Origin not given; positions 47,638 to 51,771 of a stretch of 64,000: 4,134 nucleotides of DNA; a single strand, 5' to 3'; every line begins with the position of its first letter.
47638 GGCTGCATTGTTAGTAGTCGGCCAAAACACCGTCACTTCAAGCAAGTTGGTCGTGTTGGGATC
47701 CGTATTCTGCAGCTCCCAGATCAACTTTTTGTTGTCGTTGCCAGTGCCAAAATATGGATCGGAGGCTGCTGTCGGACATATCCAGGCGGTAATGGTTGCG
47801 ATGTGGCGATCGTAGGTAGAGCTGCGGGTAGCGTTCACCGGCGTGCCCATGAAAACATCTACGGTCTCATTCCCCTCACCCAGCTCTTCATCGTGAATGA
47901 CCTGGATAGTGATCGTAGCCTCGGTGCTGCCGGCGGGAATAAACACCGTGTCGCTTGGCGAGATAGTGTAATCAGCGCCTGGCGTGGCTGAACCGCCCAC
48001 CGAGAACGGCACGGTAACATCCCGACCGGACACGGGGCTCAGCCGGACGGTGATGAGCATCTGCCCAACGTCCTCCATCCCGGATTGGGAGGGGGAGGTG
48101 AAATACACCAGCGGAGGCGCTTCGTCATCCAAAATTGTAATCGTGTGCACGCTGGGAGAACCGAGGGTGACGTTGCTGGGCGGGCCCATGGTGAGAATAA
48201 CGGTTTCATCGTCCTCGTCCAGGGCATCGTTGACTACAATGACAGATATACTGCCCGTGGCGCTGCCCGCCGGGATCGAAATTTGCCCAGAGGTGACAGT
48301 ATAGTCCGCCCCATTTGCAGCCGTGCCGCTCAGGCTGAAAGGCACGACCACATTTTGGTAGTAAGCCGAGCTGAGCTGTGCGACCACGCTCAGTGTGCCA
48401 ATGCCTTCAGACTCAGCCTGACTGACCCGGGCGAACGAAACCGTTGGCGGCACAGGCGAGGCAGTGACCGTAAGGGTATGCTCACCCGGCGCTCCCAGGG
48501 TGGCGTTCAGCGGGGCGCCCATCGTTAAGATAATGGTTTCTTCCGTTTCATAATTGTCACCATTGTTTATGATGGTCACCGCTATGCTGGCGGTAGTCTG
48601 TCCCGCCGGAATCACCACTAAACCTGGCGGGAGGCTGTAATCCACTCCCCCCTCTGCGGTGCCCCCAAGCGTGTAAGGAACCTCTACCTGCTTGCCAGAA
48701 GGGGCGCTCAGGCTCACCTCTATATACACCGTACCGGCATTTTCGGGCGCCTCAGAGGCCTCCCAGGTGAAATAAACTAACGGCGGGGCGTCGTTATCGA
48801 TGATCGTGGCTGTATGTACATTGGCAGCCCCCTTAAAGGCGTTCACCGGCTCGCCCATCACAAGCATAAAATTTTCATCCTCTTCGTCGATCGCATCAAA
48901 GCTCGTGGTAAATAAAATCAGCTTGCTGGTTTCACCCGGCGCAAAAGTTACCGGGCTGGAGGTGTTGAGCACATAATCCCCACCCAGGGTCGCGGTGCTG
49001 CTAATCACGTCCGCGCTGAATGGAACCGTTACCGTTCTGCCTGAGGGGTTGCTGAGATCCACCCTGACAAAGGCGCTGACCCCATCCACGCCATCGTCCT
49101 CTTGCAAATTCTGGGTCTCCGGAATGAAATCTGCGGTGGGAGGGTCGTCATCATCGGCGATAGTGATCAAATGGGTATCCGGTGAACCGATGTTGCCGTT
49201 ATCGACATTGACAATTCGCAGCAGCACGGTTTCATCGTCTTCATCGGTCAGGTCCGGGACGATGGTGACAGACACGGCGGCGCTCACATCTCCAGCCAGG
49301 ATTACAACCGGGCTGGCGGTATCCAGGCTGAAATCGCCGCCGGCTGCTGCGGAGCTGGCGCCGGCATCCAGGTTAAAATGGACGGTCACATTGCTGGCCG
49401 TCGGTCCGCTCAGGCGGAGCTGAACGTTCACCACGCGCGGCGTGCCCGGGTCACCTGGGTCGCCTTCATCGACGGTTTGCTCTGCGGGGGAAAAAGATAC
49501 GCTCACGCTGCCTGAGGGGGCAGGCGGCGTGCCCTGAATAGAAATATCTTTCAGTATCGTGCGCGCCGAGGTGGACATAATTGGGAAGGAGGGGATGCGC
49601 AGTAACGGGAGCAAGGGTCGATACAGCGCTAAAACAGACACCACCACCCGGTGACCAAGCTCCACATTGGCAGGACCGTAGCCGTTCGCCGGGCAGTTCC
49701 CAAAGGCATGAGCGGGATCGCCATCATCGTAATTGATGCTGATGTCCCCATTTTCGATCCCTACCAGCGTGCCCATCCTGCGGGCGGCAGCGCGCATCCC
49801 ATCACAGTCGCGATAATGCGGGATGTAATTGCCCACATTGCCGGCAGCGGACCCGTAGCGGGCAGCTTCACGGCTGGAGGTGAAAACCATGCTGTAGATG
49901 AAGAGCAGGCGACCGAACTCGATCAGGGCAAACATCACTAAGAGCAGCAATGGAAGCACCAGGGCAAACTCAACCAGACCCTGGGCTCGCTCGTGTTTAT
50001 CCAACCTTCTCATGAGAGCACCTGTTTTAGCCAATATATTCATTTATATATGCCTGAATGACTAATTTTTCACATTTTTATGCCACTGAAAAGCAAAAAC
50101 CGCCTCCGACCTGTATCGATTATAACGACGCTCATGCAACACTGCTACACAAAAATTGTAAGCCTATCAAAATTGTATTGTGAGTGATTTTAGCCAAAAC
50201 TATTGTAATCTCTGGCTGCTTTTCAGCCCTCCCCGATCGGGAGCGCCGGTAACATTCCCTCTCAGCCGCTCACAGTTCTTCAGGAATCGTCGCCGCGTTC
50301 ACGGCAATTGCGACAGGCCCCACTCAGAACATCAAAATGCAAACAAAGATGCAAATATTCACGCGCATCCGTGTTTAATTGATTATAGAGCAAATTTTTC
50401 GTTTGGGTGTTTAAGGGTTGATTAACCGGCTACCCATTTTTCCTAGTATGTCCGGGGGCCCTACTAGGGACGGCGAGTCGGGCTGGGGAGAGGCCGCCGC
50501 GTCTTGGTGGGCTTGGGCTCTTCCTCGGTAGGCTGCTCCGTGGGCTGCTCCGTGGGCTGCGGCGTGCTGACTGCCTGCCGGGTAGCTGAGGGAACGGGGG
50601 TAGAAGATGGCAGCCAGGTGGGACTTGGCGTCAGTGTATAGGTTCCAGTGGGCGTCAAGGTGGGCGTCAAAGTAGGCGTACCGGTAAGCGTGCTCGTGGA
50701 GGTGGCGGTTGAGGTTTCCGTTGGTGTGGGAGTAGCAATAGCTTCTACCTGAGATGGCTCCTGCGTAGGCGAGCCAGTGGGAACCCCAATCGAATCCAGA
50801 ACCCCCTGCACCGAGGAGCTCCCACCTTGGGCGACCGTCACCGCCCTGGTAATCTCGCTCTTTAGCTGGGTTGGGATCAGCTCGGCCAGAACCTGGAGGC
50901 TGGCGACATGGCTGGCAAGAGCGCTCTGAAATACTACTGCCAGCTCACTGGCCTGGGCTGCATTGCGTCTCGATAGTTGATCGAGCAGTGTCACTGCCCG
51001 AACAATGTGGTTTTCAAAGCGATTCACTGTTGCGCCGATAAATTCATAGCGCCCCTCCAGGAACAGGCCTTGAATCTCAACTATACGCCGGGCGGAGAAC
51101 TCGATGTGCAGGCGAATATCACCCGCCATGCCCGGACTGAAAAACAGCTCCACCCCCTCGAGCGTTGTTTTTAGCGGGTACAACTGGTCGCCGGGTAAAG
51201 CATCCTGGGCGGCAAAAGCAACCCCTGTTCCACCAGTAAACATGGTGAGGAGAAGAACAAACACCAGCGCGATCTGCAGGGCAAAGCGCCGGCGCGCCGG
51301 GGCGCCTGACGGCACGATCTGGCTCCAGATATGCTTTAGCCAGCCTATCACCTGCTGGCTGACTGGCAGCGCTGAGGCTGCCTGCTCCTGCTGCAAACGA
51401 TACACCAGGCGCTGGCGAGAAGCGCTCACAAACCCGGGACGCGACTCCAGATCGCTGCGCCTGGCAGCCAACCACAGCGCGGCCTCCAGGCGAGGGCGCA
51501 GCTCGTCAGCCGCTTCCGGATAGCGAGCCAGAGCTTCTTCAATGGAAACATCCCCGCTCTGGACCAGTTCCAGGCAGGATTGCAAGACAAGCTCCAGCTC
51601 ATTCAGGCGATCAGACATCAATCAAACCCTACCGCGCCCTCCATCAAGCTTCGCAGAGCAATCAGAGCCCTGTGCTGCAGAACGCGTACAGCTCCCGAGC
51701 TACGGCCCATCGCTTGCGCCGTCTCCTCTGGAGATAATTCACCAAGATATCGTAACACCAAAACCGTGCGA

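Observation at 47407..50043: Giant pseudopilin: TadE-like domain fused to five Calx-beta repeats and an unassigned C-terminal domain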

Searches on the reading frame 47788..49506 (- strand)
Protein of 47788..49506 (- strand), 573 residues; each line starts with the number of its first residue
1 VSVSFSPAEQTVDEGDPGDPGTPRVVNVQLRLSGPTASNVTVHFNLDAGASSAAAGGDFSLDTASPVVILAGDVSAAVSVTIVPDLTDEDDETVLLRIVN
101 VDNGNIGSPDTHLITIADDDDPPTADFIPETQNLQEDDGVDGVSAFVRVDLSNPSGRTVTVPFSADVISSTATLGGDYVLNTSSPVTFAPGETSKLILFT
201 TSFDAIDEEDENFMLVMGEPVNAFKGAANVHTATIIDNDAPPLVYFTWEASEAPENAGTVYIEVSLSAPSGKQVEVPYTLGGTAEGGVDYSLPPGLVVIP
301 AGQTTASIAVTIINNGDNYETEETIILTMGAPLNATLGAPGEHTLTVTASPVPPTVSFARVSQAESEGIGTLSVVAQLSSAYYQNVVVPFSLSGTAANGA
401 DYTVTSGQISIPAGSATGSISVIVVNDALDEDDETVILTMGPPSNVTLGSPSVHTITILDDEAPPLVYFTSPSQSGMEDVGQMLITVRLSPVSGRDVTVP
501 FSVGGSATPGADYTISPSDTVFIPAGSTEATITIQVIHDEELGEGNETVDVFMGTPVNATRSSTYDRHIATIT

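Call 76: search_solved_structures(query=window:47788-49506:-, max_evalue=0.001, show_alignments=1)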
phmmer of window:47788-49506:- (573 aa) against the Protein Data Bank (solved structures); distinct sequences matched with E-value up to 0.001: 13.
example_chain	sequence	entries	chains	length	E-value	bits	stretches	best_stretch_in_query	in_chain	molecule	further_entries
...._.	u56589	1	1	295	5.3e-13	52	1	331-467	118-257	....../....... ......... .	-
8sgi_A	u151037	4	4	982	2.2e-11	46.7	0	111-217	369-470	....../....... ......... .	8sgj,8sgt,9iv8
3rb7_A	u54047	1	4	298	3.5e-10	42.7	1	391-565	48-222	Na/Ca exchange protein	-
3rb5_A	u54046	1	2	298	1.5e-09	40.7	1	391-556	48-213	Na/Ca exchange protein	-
8jp0_A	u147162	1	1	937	2e-09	40.2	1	233-467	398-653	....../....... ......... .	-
3ead_A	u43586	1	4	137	1.4e-06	30.9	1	391-481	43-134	Na/Ca exchange protein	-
2fwu_A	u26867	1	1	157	8.7e-06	28.2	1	365-467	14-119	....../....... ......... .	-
2kls_A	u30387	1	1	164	9.8e-06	28.1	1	365-467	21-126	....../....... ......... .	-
2fws_A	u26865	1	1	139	1.9e-05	27.1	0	157-217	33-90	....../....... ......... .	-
2dpk_A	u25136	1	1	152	2.4e-05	26.8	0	158-217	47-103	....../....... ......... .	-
3e9t_A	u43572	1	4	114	3.2e-05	26.4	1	391-462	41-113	Na/Ca exchange protein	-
3gin_A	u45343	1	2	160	7.5e-05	25.1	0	157-217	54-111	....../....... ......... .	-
2qvk_A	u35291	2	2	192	0.00016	24.1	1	365-449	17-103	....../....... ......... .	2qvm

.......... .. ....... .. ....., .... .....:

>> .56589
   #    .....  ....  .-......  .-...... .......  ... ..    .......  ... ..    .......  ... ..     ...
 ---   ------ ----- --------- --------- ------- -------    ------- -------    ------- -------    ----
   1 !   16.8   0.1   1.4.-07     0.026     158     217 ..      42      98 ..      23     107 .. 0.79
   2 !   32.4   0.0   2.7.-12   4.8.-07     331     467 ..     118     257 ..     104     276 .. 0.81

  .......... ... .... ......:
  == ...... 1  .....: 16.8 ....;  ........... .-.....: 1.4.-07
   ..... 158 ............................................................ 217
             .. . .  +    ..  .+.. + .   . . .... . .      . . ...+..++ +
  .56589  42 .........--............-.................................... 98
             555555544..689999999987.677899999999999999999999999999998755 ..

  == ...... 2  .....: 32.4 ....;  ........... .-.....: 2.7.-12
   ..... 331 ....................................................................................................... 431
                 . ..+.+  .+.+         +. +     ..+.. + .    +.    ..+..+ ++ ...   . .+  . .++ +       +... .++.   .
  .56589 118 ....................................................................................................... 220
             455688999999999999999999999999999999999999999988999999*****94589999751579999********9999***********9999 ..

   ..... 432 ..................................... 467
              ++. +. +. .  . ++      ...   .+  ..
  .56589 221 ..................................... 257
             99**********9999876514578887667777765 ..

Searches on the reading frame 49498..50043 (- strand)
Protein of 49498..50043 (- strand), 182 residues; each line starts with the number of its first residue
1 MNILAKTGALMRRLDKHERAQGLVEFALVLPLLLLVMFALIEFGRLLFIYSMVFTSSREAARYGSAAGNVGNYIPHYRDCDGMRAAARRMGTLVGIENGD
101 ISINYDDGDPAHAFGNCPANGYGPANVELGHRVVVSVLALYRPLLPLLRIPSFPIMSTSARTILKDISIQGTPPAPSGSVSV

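Call 53: predict_structure(alignment_id=A2)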
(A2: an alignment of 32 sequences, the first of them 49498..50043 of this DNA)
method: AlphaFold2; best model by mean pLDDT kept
length: 182 residues; sequences in the alignment: 32
mean_pLDDT: 88.5   pTM: 0.76
mean pLDDT of the five models: 88.5, 88.1, 87.8, 87.5, 86.2
residues with pLDDT >= 90: 124; 70-90: 25; 50-70: 31; < 50: 2
segments of 3 or more residues with pLDDT < 50: none
pLDDT, mean of each block of 10 residues (from residue 1): 59 68 89 95 97 98 93 92 97 96 97 95 93 98 89 98 78 67 57
secondary structure, 60 per line:
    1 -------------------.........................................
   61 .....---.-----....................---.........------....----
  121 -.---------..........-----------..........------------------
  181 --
elements in order: H20-65 H80-94 E101-106 E113-116 E132-141 E153-162

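Call 55: search_solved_structures(query=A2, max_evalue=1)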
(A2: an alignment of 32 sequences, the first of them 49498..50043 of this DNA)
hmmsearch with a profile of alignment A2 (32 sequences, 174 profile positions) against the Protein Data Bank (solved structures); distinct sequences matched with E-value up to 1: 0.

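Call 58: fold_search(model_id=the predicted structure, library=pdb)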
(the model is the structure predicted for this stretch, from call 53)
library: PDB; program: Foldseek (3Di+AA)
matches with E <= 10: 371; with E <= 0.001: 0
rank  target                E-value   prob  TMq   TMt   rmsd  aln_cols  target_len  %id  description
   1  9hz7_M                2.1e-01  0.05  0.10  0.13  15.2        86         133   13  Agrobacterium phage 7-7-1 tail (released 2025-12-10)
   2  3f9v                  3.0e-01  0.09  0.15  0.05  13.9        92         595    9  Crystal Structure Of A Near Full-Length Archaeal MCM: Functional Insights For An AAA+ Hexameric Helicase (released 2008-12-30)
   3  6mii_E                3.0e-01  0.04  0.10  0.04  18.5       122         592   13  Crystal structure of minichromosome maintenance protein MCM/DNA complex (released 2019-07-24)
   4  5v1d_C                3.4e-01  0.35  0.23  0.18   8.9        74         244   15  Complex structure of the bovine PERK luminal domain and its substrate peptide (released 2018-02-14)
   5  6mii_B                3.4e-01  0.04  0.11  0.04  16.5       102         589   12  Crystal structure of minichromosome maintenance protein MCM/DNA complex (released 2019-07-24)
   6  9ia2_B                4.1e-01  0.25  0.20  0.24   8.7        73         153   15  LpDEM from Escherichia coli (released 2025-12-10)
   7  7cly                  4.1e-01  0.18  0.19  0.20   5.9        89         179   11  Structure of the DOCK8 DHR-1 domain crystallized with di-C8-phosphatidylinositol-(4,5)-bisphosphate (released 2021-02-10)
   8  4aqw_C                4.1e-01  0.07  0.21  0.14  11.2       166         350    9  Model of human kinesin-5 motor domain (1II6, 3HQD) and mammalian tubulin heterodimer (1JFF) docked into the 9.5-angstr (released 2012-11-21)
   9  7qhs_2                4.4e-01  0.04  0.12  0.04  14.8        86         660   15  S. cerevisiae CMGE nucleating origin DNA melting (released 2022-06-15)
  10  8fou                  5.0e-01  0.03  0.09  0.12  13.7        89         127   12  Structure of Agrobacterium tumefaciens bacteriophage Milano contracted tail-tube (released 2024-01-17)
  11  5sv7_B                5.3e-01  0.11  0.19  0.17   5.7        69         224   13  The Crystal structure of a chaperone (released 2017-03-01)
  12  8q6o_2                5.3e-01  0.04  0.12  0.09  16.4        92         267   10  X. laevis CMG dimer bound to dimeric DONSON - without ATPase (released 2023-10-18)
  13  4nhr                  5.6e-01  0.25  0.22  0.28   8.8        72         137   15  Crystal structure of the outer membrane lipopolysaccharide transport protein LptE (RlpB) (released 2014-07-16)
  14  7clx                  5.6e-01  0.25  0.23  0.23   5.9        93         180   14  Crystal structure of the DOCK8 DHR-1 domain (released 2021-02-10)
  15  7pmk_2                5.6e-01  0.03  0.12  0.04  13.7        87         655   13  S. cerevisiae replisome-SCF(Dia2) complex bound to double-stranded DNA (conformation I) (released 2021-11-10)
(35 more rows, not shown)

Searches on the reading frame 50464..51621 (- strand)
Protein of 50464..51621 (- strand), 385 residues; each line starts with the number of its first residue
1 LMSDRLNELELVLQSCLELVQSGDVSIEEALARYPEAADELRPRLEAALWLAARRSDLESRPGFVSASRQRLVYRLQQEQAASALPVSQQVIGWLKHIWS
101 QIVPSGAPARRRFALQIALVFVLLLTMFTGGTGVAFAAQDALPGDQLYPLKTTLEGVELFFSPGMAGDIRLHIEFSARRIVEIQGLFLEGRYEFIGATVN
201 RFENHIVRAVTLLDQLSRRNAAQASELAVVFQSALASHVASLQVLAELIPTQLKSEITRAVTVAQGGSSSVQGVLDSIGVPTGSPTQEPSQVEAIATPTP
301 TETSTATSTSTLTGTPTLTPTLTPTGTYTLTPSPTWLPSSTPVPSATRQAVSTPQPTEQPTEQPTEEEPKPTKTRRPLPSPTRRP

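Call 5: search_protein_families(library=pfam, proteins=[window:50464-51621:-], max_evalue=0.01)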
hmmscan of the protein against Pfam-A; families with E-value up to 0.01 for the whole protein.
window:50464-51621:- (385 aa): 1 family
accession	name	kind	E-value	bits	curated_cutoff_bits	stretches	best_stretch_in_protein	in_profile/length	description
PF18915.5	DUF5667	-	1e-10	42.3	27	1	141-224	2-85/99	Domain of unknown function (DUF5667)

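Call 78: search_protein_families(library=ncbifam, proteins=[window:50467-51621:-], max_evalue=0.001)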
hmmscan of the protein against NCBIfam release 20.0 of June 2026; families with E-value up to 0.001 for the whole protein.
window:50467-51621:- (385 aa): 0 families
